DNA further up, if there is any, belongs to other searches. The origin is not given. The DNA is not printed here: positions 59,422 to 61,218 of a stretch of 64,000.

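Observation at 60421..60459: UbiD-family protein in which the canonical acidic E..(E/D) catalytic motif is not recognisable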

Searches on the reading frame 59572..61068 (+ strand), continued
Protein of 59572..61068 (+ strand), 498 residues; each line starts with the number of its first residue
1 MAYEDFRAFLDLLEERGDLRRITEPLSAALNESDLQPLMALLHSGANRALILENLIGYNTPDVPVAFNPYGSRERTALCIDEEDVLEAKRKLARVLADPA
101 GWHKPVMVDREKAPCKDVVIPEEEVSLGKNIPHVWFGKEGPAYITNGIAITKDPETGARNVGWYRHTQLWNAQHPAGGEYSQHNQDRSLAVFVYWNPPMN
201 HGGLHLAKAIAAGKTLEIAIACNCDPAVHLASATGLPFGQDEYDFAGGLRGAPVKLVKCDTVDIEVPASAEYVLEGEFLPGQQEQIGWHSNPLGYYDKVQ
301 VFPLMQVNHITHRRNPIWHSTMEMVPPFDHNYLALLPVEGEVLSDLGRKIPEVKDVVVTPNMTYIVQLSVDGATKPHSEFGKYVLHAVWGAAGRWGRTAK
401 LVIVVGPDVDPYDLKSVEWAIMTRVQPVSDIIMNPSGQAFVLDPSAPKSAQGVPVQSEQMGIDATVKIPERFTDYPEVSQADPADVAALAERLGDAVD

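Call 31: search_protein_families(library=ncbifam, proteins=[P0121, P0123, P0124, P0125, P0127, P0129, P0130, P0131, P0132, P0139], max_evalue=1e-20)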
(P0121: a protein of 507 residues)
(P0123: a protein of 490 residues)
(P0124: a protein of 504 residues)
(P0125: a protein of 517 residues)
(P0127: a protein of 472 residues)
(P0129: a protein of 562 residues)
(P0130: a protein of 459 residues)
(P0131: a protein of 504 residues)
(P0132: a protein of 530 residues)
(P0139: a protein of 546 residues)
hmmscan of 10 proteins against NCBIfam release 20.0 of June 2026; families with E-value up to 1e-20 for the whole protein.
P0121 (507 aa): 5 families
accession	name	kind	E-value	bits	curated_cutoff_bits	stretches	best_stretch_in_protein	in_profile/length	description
TIGR00148.1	TIGR00148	subfamily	6.6e-62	209.6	244.85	1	8-474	1-437/438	UbiD family decarboxylase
NF041204.1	VdcC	exception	5e-60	203.3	650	1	5-492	1-456/467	non-oxidative hydroxyarylic acid decarboxylases subunit C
TIGR03701.1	mena_SCO4490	equivalog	8.9e-41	140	495.9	1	10-456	1-427/433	menaquinone biosynthesis decarboxylase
NF008175.0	PRK10922.1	equivalog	3.9e-40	137.8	788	1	210-485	209-469/497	4-hydroxy-3-polyprenylbenzoate decarboxylase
NF041219.1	BagN_FevL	exception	5.2e-27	94.5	1000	1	5-436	17-435/502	bagremycin/ferroverdin biosynthesis UbiD family decarboxylase BagN/FevL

P0123 (490 aa): 6 families
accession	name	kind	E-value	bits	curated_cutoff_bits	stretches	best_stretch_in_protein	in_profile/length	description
TIGR00148.1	TIGR00148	subfamily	3.3e-68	230.4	244.85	1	5-434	1-422/438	UbiD family decarboxylase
NF041204.1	VdcC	exception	4.7e-60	203.4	650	1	3-484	2-464/467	non-oxidative hydroxyarylic acid decarboxylases subunit C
TIGR03701.1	mena_SCO4490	equivalog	1.5e-51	175.5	495.9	1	8-421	2-412/433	menaquinone biosynthesis decarboxylase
NF008175.0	PRK10922.1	equivalog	1.7e-44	152.2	788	1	105-461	125-461/497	4-hydroxy-3-polyprenylbenzoate decarboxylase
NF041219.1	BagN_FevL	exception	9.2e-29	100.3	1000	1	3-420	18-438/502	bagremycin/ferroverdin biosynthesis UbiD family decarboxylase BagN/FevL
TIGR02724.1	phenyl_P_beta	equivalog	2.2e-26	92.3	468.95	1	4-420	2-408/472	phenylphosphate carboxylase subunit beta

P0124 (504 aa): 6 families
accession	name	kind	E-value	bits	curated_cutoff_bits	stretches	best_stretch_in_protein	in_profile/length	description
TIGR00148.1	TIGR00148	subfamily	9.1e-62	209.1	244.85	1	5-472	1-437/438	UbiD family decarboxylase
NF041204.1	VdcC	exception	8e-52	176.2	650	1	4-500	3-464/467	non-oxidative hydroxyarylic acid decarboxylases subunit C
NF008175.0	PRK10922.1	equivalog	1.3e-42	145.9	788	1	108-495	125-480/497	4-hydroxy-3-polyprenylbenzoate decarboxylase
TIGR03701.1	mena_SCO4490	equivalog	9.6e-37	126.7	495.9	1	202-458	189-431/433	menaquinone biosynthesis decarboxylase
TIGR02724.1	phenyl_P_beta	equivalog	9.4e-26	90.2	468.95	1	8-499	6-465/472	phenylphosphate carboxylase subunit beta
NF041219.1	BagN_FevL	exception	2.6e-23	82.3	1000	1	197-436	201-437/502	bagremycin/ferroverdin biosynthesis UbiD family decarboxylase BagN/FevL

P0125 (517 aa): 5 families
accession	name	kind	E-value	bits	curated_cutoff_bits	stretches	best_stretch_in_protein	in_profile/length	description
TIGR00148.1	TIGR00148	subfamily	4.7e-56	190.3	244.85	1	216-482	181-437/438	UbiD family decarboxylase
TIGR03701.1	mena_SCO4490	equivalog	1.5e-51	175.5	495.9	1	218-464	187-427/433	menaquinone biosynthesis decarboxylase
NF041204.1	VdcC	exception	2.1e-39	135.3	650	1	213-498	178-454/467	non-oxidative hydroxyarylic acid decarboxylases subunit C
NF008175.0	PRK10922.1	equivalog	5.4e-37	127.5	788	1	229-493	212-468/497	4-hydroxy-3-polyprenylbenzoate decarboxylase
NF041219.1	BagN_FevL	exception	3.4e-23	81.9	1000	0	215-363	201-349/502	bagremycin/ferroverdin biosynthesis UbiD family decarboxylase BagN/FevL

P0127 (472 aa): 7 families
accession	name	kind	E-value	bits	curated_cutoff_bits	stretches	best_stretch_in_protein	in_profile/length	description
TIGR00148.1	TIGR00148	subfamily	1.4e-85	287.7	244.85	1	2-426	12-438/438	UbiD family decarboxylase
NF041204.1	VdcC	exception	7e-74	248.9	650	1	2-433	15-446/467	non-oxidative hydroxyarylic acid decarboxylases subunit C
TIGR03701.1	mena_SCO4490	equivalog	4.6e-59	200.3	495.9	1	2-401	10-417/433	menaquinone biosynthesis decarboxylase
NF008175.0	PRK10922.1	equivalog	1.9e-47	161.9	788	1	84-448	124-481/497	4-hydroxy-3-polyprenylbenzoate decarboxylase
TIGR02724.1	phenyl_P_beta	equivalog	8.3e-45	153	468.95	1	3-448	15-462/472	phenylphosphate carboxylase subunit beta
NF041219.1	BagN_FevL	exception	1.7e-41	142.3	1000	1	1-393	30-437/502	bagremycin/ferroverdin biosynthesis UbiD family decarboxylase BagN/FevL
TIGR02723.1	phenyl_P_alpha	equivalog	1.5e-33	116.1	564.6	1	2-402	21-418/485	phenylphosphate carboxylase subunit alpha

P0129 (562 aa): 7 families
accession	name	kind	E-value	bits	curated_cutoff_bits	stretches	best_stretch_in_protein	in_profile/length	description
TIGR00148.1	TIGR00148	subfamily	5e-59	200.1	244.85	1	44-503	2-436/438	UbiD family decarboxylase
NF041204.1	VdcC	exception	1.2e-52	178.9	650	1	40-508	1-442/467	non-oxidative hydroxyarylic acid decarboxylases subunit C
TIGR03701.1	mena_SCO4490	equivalog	6.8e-49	166.8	495.9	1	233-470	188-415/433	menaquinone biosynthesis decarboxylase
NF008175.0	PRK10922.1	equivalog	6.1e-40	137.2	788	1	39-535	5-488/497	4-hydroxy-3-polyprenylbenzoate decarboxylase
TIGR02723.1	phenyl_P_alpha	equivalog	1.2e-34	119.8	564.6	1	41-468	8-412/485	phenylphosphate carboxylase subunit alpha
TIGR02724.1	phenyl_P_beta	equivalog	3.1e-31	108.3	468.95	1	42-466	2-408/472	phenylphosphate carboxylase subunit beta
NF041219.1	BagN_FevL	exception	5.6e-31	107.6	1000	1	228-359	200-325/502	bagremycin/ferroverdin biosynthesis UbiD family decarboxylase BagN/FevL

P0130 (459 aa): 4 families
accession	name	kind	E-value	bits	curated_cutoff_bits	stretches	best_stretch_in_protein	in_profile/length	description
TIGR00148.1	TIGR00148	subfamily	1e-43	149.6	244.85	1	158-408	184-424/438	UbiD family decarboxylase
NF041204.1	VdcC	exception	2.4e-35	121.9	650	1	160-408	186-424/467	non-oxidative hydroxyarylic acid decarboxylases subunit C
TIGR03701.1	mena_SCO4490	equivalog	4.9e-28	98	495.9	1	52-400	103-419/433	menaquinone biosynthesis decarboxylase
NF041219.1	BagN_FevL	exception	4.4e-26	91.4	1000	1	157-390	204-437/502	bagremycin/ferroverdin biosynthesis UbiD family decarboxylase BagN/FevL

P0131 (504 aa): 7 families
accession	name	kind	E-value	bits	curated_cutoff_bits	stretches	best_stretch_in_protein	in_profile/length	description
TIGR00148.1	TIGR00148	subfamily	6.1e-67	226.2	244.85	1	9-442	3-422/438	UbiD family decarboxylase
NF041204.1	VdcC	exception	2.1e-58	197.9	650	1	4-485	1-456/467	non-oxidative hydroxyarylic acid decarboxylases subunit C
TIGR03701.1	mena_SCO4490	equivalog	2.5e-55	188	495.9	1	10-430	2-415/433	menaquinone biosynthesis decarboxylase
NF008175.0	PRK10922.1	equivalog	1.6e-46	158.9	788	1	102-479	123-469/497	4-hydroxy-3-polyprenylbenzoate decarboxylase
TIGR02723.1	phenyl_P_alpha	equivalog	5.5e-32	111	564.6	1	9-432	12-416/485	phenylphosphate carboxylase subunit alpha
TIGR02724.1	phenyl_P_beta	equivalog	9.4e-29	100.1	468.95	1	9-425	5-407/472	phenylphosphate carboxylase subunit beta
NF041219.1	BagN_FevL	exception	5.6e-22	77.9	1000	0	3-319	16-327/502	bagremycin/ferroverdin biosynthesis UbiD family decarboxylase BagN/FevL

P0132 (530 aa): 2 families
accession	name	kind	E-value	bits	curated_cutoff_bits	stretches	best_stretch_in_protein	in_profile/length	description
NF041204.1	VdcC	exception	2.7e-36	125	650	1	48-526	26-466/467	non-oxidative hydroxyarylic acid decarboxylases subunit C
TIGR00148.1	TIGR00148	subfamily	9.8e-36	123.4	244.85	1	214-479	176-423/438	UbiD family decarboxylase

P0139 (546 aa): 2 families
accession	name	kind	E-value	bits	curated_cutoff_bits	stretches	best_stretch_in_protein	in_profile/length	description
NF041204.1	VdcC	exception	3.6e-27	94.9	650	1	228-535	177-465/467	non-oxidative hydroxyarylic acid decarboxylases subunit C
TIGR00148.1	TIGR00148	subfamily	6.8e-23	81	244.85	0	235-481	183-413/438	UbiD family decarboxylase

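Call 32: search_solved_structures(query=P0132, max_evalue=0.00001, show_alignments=1)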
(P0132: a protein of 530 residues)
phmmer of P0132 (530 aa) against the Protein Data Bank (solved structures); distinct sequences matched with E-value up to 0.00001: 39.
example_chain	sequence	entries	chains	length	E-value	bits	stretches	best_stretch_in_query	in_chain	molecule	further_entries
7ae4_A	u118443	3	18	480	3.7e-21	78.5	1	98-529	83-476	Phenolic acid decarboxylase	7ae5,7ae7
9gqr_A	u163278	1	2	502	2.8e-17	65.7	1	231-467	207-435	decarboxylase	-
5o3m_A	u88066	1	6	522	1.2e-15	60.3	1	218-458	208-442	Protocatechuate decarboxylase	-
5ny5_A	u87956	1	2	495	1.5e-14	56.7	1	218-458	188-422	3,4-dihydroxybenzoate decarboxylase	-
5o3n_A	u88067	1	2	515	1.8e-14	56.5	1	218-458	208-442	3,4-dihydroxybenzoate decarboxylase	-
2idb_A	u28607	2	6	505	2.8e-14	55.8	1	258-469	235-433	3-octaprenyl-4-hydroxybenzoate carboxy-lyase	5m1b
5m1c_A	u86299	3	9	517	3.1e-14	55.7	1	258-469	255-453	3-octaprenyl-4-hydroxybenzoate carboxy-lyase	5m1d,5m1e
7abo_C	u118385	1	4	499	7.3e-14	54.5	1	224-463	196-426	UbiD-like decarboxylase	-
7abn_D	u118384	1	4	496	7.9e-14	54.3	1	224-463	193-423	UbiD-like decarboxylase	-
4ip2_A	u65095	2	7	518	9.3e-14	54.1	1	224-463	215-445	Aromatic Acid Decarboxylase | PA0254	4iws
8y64_A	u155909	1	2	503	1.7e-13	53.2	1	233-465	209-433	Ferulic acid decarboxylase 1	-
6evf_A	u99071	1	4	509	1.9e-13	53.1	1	233-466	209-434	Ferulic acid decarboxylase 1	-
7ney_A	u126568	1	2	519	1.9e-13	53.1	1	225-467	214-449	Ferulic acid decarboxylase 1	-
4s13_A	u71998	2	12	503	2.5e-13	52.7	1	233-466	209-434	Ferulic acid decarboxylase 1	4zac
6eve_A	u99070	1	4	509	2.6e-13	52.6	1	233-466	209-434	Ferulic acid decarboxylase 1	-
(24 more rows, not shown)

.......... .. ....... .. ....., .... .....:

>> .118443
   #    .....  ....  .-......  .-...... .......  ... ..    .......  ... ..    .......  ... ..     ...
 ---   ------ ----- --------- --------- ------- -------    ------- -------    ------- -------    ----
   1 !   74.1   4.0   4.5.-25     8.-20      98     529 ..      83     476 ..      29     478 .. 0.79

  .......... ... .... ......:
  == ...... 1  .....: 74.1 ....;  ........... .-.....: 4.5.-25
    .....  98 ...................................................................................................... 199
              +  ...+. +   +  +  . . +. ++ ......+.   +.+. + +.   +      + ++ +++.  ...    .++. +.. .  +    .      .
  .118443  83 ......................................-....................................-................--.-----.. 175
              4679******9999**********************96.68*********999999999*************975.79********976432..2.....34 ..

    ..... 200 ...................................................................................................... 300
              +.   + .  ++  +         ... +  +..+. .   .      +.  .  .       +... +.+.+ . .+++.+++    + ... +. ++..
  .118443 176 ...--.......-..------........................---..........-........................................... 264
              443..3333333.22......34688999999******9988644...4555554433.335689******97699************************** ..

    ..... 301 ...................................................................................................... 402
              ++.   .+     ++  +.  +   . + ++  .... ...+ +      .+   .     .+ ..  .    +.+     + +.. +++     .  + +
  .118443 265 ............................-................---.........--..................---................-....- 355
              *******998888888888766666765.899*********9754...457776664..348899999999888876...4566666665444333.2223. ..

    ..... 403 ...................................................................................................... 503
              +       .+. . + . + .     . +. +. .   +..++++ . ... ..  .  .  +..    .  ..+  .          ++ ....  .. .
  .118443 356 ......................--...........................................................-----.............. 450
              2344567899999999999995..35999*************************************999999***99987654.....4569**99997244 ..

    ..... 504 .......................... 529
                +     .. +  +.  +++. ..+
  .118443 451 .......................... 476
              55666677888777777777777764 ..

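Call 33: search_solved_structures(query=P0121, max_evalue=0.00001, show_alignments=0)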
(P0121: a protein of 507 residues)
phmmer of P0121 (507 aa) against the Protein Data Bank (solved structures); distinct sequences matched with E-value up to 0.00001: 40.
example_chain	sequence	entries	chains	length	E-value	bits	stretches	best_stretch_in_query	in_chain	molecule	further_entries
6h6x_B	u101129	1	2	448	8.9e-37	130.2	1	6-494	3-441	3-polyprenyl-4-hydroxybenzoate decarboxylase and related decarboxylases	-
2idb_A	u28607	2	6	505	1.7e-36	129.3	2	209-484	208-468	3-octaprenyl-4-hydroxybenzoate carboxy-lyase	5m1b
5m1c_A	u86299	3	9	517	1.9e-36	129.1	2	209-484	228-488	3-octaprenyl-4-hydroxybenzoate carboxy-lyase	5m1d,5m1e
7ae4_A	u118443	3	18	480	7e-36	127.2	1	4-478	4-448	Phenolic acid decarboxylase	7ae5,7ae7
6h6v_A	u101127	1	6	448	1.5e-35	126.1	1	6-494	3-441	3-polyprenyl-4-hydroxybenzoate decarboxylase and related decarboxylases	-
6da6_A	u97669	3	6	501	4.2e-19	71.9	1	212-436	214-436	UbiD-like decarboxylase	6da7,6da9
7pda_A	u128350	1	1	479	9.7e-18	67.4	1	5-439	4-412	UbiD family decarboxylase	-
7abo_C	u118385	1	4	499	3.2e-17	65.7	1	7-443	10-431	UbiD-like decarboxylase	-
7nf0_A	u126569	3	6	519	1.2e-16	63.7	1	214-448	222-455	Ferulic acid decarboxylase 1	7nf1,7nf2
7p9q_A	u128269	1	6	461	1.9e-16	63.1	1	5-477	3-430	AnInD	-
7abn_D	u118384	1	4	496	2.3e-16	62.8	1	7-442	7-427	UbiD-like decarboxylase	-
4ip2_A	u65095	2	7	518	3e-16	62.5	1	7-442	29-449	Aromatic Acid Decarboxylase | PA0254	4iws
9gqr_A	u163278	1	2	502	1.6e-15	60.1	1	209-467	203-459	decarboxylase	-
7nf3_A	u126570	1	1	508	3.2e-15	59.1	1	215-449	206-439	Ferulic acid decarboxylase 1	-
7nf4_A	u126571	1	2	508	3.3e-15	59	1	215-450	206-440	Ferulic acid decarboxylase 1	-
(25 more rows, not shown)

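Call 42: find_encoding_contigs(protein=P0121, flank=8000, max_places=4)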
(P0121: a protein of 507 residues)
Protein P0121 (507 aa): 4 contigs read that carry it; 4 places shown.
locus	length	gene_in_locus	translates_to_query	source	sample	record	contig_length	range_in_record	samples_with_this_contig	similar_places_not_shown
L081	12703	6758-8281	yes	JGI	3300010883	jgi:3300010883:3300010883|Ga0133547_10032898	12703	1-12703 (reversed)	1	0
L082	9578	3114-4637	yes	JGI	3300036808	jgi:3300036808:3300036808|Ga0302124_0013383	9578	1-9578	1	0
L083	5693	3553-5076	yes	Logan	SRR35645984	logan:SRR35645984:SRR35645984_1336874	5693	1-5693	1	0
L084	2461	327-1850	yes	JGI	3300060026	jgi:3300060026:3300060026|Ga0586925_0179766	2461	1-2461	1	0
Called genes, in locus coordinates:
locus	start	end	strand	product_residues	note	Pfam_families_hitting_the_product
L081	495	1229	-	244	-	PF03502:Channel_Tsx (weak), PF16412:DUF5020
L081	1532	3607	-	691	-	PF01011:PQQ, PF13360:PQQ_2, PF01011:PQQ, PF13360:PQQ_2, PF13570:Beta-prop_ACSF4, PF13442:Cytochrome_CBB3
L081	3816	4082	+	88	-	-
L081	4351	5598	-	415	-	PF00890:FAD_binding_2 (faint), PF01494:FAD_binding_3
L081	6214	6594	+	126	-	-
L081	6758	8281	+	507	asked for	PF20695:UbiD_N, PF01977:UbiD, PF20696:UbiD_C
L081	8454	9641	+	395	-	PF00083:Sugar_tr (faint), PF07690:MFS_1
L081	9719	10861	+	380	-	PF03576:Peptidase_S58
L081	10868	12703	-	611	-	?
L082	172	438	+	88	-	-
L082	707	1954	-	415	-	PF00890:FAD_binding_2 (faint), PF01494:FAD_binding_3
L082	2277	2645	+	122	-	-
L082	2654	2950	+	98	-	-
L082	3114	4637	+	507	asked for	PF20695:UbiD_N, PF01977:UbiD, PF20696:UbiD_C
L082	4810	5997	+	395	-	PF00083:Sugar_tr (faint), PF07690:MFS_1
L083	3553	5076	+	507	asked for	PF20695:UbiD_N, PF01977:UbiD, PF20696:UbiD_C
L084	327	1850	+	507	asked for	PF20695:UbiD_N, PF01977:UbiD, PF20696:UbiD_C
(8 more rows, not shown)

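Call 43: predict_structure(alignment_id=A1)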
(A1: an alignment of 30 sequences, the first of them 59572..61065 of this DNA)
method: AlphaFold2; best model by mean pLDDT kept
length: 498 residues; sequences in the alignment: 30
mean_pLDDT: 80.6   pTM: 0.84
mean pLDDT of the five models: 80.6, 77.9, 77.6, 77.4, 75.8
residues with pLDDT >= 90: 245; 70-90: 143; 50-70: 52; < 50: 58
segments of 3 or more residues with pLDDT < 50: 292-294, 391-393, 426-449, 451-475
pLDDT, mean of each block of 10 residues (from residue 1): 85 94 92 86 85 94 94 92 93 90 97 97 97 84 90 92 90 89 95 65 88 94 94 81 94 97 97 95 83 61 95 95 68 85 83 85 81 59 69 50 82 84 53 32 39 36 31 51 89 81
secondary structure, 60 per line:
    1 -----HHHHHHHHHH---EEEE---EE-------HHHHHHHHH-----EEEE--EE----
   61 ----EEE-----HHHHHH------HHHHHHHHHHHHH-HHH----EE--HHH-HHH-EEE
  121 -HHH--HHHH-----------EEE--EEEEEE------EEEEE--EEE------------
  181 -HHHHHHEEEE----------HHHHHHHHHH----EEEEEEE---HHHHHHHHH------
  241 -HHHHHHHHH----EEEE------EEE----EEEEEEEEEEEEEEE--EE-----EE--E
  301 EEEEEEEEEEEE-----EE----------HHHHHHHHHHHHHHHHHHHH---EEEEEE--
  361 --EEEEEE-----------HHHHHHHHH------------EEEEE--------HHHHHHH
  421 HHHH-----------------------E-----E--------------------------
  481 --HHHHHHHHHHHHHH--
elements in order: H6-15 E19-22 H35-43 E49-52 E65-67 H73-78 H85-97 E118-120 H127-130 E142-144 E147-152 E159-163 E166-168 H182-187 E188-191 H202-211 E216-222 H226-234 H242-250 E255-258 E265-267 E272-286 E300-312 H330-349 E353-358 E363-368 H380-388 E401-405 H414-424 H483-496

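Call 44: find_encoding_contigs(protein=P0123, flank=8000, max_places=4)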
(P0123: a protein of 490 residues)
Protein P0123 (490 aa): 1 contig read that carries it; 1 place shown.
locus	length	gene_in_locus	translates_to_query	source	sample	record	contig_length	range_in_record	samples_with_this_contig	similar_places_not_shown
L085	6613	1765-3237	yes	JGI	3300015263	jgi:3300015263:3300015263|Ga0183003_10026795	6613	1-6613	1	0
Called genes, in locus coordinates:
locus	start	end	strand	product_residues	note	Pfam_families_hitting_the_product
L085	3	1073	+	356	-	?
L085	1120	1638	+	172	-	PF01243:PNPOx_N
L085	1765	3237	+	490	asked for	PF20695:UbiD_N (weak), PF01977:UbiD, PF20696:UbiD_C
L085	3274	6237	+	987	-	PF21423:AhtL-like_1st, PF00384:Molybdopterin, PF01568:Molydop_binding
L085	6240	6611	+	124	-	?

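Call 49: find_encoding_contigs(protein=P0053, flank=9000, max_places=3)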
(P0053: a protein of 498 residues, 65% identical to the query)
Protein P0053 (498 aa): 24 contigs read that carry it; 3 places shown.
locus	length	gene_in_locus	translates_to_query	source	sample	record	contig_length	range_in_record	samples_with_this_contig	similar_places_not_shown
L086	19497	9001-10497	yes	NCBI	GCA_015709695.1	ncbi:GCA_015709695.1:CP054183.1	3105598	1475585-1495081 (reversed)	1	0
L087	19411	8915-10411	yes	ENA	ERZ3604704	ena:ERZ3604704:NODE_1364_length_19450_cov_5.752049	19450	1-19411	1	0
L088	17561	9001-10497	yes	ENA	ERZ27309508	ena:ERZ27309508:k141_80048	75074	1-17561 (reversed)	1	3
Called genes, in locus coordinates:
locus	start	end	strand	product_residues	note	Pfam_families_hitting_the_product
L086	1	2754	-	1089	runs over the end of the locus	PF00092:VWA (faint), PF13519:VWA_2 (faint), PF13360:PQQ_2 (faint), PF05567:T4P_PilY1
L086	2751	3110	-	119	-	-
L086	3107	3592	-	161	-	PF14341:PilX_N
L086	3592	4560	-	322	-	PF07963:N_methyl, PF16074:PilW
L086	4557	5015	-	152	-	PF07963:N_methyl, PF22150:Tt1218-like (faint)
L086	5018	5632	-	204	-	PF12019:GspH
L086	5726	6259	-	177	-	PF12019:GspH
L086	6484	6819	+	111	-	PF01475:FUR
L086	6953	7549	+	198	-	PF02441:Flavoprotein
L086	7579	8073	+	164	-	PF01243:PNPOx_N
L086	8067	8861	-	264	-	PF00106:adh_short, PF08659:KR, PF13561:adh_short_C2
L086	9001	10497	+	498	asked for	PF20695:UbiD_N, PF01977:UbiD, PF20696:UbiD_C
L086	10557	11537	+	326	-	PF02558:ApbA, PF08546:ApbA_C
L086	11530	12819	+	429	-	PF00330:Aconitase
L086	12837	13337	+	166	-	PF00694:Aconitase_C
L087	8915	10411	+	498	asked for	PF20695:UbiD_N, PF01977:UbiD, PF20696:UbiD_C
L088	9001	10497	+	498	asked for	PF20695:UbiD_N, PF01977:UbiD, PF20696:UbiD_C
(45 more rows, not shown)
